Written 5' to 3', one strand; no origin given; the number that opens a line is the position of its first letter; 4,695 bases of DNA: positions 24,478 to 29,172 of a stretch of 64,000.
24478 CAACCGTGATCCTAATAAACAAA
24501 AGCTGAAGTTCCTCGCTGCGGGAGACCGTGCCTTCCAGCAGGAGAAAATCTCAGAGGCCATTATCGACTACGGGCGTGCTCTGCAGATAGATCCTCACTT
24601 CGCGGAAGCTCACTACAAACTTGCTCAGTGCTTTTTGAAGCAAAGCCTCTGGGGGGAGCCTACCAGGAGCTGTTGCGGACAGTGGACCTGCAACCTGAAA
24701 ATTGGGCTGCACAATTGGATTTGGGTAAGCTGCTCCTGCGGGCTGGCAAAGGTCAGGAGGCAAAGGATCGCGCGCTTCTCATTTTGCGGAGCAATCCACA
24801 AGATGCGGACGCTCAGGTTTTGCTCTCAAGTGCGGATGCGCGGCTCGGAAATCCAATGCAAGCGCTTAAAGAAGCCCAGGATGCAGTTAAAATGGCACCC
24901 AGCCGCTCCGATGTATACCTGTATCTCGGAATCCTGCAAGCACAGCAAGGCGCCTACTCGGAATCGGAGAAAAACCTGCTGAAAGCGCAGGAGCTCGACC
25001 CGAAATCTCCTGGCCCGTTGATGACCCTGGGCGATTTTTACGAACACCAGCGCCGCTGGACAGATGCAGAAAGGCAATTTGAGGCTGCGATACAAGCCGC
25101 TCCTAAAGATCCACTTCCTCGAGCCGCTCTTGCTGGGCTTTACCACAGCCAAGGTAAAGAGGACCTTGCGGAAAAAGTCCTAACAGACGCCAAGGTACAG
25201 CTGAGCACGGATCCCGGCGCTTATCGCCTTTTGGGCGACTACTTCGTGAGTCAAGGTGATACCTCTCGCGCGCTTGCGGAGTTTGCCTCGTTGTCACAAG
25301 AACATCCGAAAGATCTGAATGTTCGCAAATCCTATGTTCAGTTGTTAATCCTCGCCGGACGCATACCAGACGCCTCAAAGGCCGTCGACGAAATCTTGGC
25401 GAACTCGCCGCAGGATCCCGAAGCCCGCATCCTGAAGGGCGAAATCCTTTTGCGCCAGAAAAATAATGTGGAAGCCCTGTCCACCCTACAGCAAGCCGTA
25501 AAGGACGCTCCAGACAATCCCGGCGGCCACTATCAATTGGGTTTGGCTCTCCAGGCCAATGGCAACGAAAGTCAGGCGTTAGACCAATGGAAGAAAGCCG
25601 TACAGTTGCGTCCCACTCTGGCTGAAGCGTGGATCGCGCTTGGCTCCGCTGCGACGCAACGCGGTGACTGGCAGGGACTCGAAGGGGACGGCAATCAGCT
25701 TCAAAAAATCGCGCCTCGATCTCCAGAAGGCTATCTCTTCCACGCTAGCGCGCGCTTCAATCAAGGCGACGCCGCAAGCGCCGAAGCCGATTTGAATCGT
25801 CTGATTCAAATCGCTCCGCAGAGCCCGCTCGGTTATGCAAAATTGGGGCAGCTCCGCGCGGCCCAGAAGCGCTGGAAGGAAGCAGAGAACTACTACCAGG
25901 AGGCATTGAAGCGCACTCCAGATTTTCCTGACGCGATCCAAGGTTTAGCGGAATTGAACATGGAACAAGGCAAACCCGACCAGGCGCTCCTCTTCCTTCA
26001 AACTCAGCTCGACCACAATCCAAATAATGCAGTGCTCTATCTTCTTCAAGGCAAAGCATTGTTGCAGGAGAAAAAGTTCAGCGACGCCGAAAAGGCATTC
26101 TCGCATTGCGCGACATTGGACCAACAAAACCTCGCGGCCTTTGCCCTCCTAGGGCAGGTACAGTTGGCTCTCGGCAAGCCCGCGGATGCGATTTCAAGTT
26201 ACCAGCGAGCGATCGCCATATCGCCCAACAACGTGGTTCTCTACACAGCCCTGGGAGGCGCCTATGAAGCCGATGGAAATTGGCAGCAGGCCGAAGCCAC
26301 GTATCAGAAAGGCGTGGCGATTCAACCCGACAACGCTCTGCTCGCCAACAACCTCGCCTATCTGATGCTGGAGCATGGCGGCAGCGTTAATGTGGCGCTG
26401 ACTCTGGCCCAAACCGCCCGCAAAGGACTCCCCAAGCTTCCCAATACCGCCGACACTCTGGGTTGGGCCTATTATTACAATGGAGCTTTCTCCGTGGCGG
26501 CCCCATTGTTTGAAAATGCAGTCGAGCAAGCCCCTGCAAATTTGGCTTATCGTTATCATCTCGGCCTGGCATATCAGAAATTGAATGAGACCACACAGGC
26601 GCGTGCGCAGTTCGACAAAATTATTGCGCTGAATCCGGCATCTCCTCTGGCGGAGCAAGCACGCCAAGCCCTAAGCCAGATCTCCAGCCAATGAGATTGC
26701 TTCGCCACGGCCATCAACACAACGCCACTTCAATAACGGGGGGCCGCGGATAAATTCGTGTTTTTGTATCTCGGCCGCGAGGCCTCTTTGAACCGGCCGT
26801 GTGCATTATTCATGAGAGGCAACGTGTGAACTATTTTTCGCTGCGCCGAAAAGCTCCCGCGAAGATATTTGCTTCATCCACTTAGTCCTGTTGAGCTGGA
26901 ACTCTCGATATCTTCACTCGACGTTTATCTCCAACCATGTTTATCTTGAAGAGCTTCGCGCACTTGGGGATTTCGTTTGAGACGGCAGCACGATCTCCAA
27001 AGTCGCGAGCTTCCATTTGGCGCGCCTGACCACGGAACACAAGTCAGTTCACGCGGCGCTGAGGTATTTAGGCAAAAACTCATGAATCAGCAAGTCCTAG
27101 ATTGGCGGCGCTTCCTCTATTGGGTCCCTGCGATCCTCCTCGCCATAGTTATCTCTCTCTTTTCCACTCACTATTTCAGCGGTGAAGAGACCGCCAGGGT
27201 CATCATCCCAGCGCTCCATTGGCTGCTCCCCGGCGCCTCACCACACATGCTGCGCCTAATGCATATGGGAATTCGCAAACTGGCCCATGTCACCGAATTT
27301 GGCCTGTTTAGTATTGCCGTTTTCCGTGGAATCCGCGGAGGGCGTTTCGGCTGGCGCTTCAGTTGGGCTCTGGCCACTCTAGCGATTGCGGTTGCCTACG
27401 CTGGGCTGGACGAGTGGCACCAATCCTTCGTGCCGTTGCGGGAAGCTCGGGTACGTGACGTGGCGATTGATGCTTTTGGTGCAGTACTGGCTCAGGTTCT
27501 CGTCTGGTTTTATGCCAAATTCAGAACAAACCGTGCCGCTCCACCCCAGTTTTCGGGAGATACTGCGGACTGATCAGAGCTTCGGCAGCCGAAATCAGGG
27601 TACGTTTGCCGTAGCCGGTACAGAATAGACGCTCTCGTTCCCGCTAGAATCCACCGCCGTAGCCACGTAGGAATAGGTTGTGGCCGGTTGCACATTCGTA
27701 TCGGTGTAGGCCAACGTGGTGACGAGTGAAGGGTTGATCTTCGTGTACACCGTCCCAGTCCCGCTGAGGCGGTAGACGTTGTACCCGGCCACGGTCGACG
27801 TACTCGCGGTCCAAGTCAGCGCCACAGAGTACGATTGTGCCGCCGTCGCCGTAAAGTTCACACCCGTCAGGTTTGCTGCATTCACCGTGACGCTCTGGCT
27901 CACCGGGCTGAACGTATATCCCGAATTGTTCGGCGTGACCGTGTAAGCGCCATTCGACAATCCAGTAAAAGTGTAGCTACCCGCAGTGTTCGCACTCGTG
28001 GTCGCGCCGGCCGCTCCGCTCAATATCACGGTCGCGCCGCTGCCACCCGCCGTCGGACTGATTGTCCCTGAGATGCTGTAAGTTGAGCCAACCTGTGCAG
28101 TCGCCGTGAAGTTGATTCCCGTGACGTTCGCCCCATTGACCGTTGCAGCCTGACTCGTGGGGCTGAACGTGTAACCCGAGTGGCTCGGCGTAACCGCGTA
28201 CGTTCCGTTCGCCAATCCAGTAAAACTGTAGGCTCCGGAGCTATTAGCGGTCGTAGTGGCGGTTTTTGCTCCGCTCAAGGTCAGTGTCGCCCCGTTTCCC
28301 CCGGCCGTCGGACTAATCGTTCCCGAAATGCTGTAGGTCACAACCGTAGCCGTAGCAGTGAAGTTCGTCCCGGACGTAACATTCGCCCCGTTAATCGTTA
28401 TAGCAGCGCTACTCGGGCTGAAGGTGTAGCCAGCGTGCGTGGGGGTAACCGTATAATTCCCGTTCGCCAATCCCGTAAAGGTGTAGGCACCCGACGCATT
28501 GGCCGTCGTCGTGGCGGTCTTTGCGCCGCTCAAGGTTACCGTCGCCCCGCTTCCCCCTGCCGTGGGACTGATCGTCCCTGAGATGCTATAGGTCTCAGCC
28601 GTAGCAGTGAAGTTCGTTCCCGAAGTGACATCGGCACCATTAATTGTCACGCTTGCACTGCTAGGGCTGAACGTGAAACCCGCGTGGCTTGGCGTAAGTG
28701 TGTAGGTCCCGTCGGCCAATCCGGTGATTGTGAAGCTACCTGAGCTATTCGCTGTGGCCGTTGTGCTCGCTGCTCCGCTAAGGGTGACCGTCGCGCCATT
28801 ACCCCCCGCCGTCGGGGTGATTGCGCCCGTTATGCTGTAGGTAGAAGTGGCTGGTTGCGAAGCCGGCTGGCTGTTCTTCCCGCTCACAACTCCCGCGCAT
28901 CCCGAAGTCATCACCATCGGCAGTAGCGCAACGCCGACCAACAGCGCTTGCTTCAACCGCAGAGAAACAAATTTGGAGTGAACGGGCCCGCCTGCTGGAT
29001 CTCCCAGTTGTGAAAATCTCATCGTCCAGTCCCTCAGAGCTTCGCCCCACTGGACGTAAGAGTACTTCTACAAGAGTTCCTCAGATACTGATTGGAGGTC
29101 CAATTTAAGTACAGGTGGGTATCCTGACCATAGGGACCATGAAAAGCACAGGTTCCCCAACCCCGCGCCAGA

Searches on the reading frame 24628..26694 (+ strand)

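Call 29: search_protein_families(library=pfam, proteins=[window:24628-26694:+], max_evalue=0.001)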
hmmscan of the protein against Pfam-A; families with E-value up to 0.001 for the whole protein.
window:24628-26694:+ (688 aa): 33 families (the best 25 are shown)
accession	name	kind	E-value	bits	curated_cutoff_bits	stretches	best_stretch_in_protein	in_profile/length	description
PF14559.12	TPR_19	-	4e-63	210.1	25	7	412-475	3-66/68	Tetratricopeptide repeat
PF13432.12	TPR_16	-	1.6e-56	188.7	32.7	6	243-298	10-65/65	Tetratricopeptide repeat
PF07719.23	TPR_2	-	1.9e-56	184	27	3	401-432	2-33/34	Tetratricopeptide repeat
PF13428.12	TPR_14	-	2.6e-55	179.5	23.5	3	403-443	4-44/44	Tetratricopeptide repeat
PF13431.12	TPR_17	-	1.4e-47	156.4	24.4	1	525-557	2-34/34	Tetratricopeptide repeat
PF00515.34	TPR_1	-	1.2e-40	136.1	27.8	2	504-535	3-34/34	Tetratricopeptide repeat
PF13414.12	TPR_11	-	1.7e-35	120.9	26.8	2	509-550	1-42/42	TPR repeat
PF13181.12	TPR_8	-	1.5e-31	106.3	25.7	0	504-535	3-34/34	Tetratricopeptide repeat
PF13424.12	TPR_12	-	2e-29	102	30.1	1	372-429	9-74/77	Tetratricopeptide repeat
PF13176.12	TPR_7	-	5.9e-27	91.9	27.9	0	539-568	2-33/36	Tetratricopeptide repeat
PF12895.13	ANAPC3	-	5.8e-26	91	27.2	3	413-493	2-81/82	Anaphase-promoting complex, cyclosome, subunit 3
PF23914.1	TPR_CcmH_CycH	-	8.4e-24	84.6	42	2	499-584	47-135/158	Cytochrome c-type biogenesis protein H TPR domain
PF13371.12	TPR_9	-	4.9e-23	81.4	35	1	377-436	6-65/73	Tetratricopeptide repeat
PF13174.12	TPR_6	-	8.4e-21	73.6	26.3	0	643-672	4-33/33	Tetratricopeptide repeat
PF25062.1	ARM_TT21_N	-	1.8e-12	47.9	40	1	234-349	101-219/222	Tetratricopeptide repeat protein 21 N-terminal ARM repeat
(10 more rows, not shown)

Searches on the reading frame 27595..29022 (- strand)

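Call 29: search_protein_families(library=pfam, proteins=[window:27595-29022:-], max_evalue=0.001)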
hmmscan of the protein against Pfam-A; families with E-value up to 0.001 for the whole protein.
window:27595-29022:- (475 aa): 13 families
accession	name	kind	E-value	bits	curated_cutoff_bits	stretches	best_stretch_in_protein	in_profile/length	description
PF13620.12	CarboxypepD_reg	-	5.7e-28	97.5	32.3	4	146-214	1-73/82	Carboxypeptidase regulatory-like domain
PF09430.16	EMC7_beta-sandw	-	1.7e-25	90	26.6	3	75-140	8-67/122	ER membrane protein complex subunit 7, beta-sandwich domain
PF17210.9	SdrD_B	-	3.8e-23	82.2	29.7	3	156-228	23-100/112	SdrD B-like domain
PF13715.12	CarbopepD_reg_2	-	8.9e-19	67.8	32.2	3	66-128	3-65/88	CarboxypepD_reg-like domain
PF17802.7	SpaA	-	1.6e-15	57.4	23.1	1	159-216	18-82/91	Prealbumin-like fold domain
PF23194.1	NOMO_5th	-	2.3e-13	50.8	27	0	342-390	34-89/89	NOMO fifth transthyretin-like domain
PF23193.1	NOMO_3rd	-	2.1e-11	44.3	27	0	89-139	62-118/120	NOMO third transthyretin-like domain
PF22902.2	NOMO1-like_9th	-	2.1e-11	43.9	27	0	147-205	5-66/75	BOS complex subunit NOMO1-like, beta sandwich domain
PF14686.12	fn3_3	-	1.6e-07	31.5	24.4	1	66-128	3-68/75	Polysaccharide lyase family 4, domain II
PF22898.2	NOMO1-like_1st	-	1.5e-05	25.4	27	0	168-214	27-74/85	BOS complex subunit NOMO1-like, first beta sandwich domain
PF00041.27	fn3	-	3.1e-05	24.5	25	1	389-471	5-82/84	Fibronectin type III domain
PF07495.19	Y_Y_Y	-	4.6e-05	23.7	26.6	0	90-109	25-42/65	Y_Y_Y domain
PF12336.13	SOXp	-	0.00025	22.4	22.1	0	314-380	15-79/88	SOX transcription factor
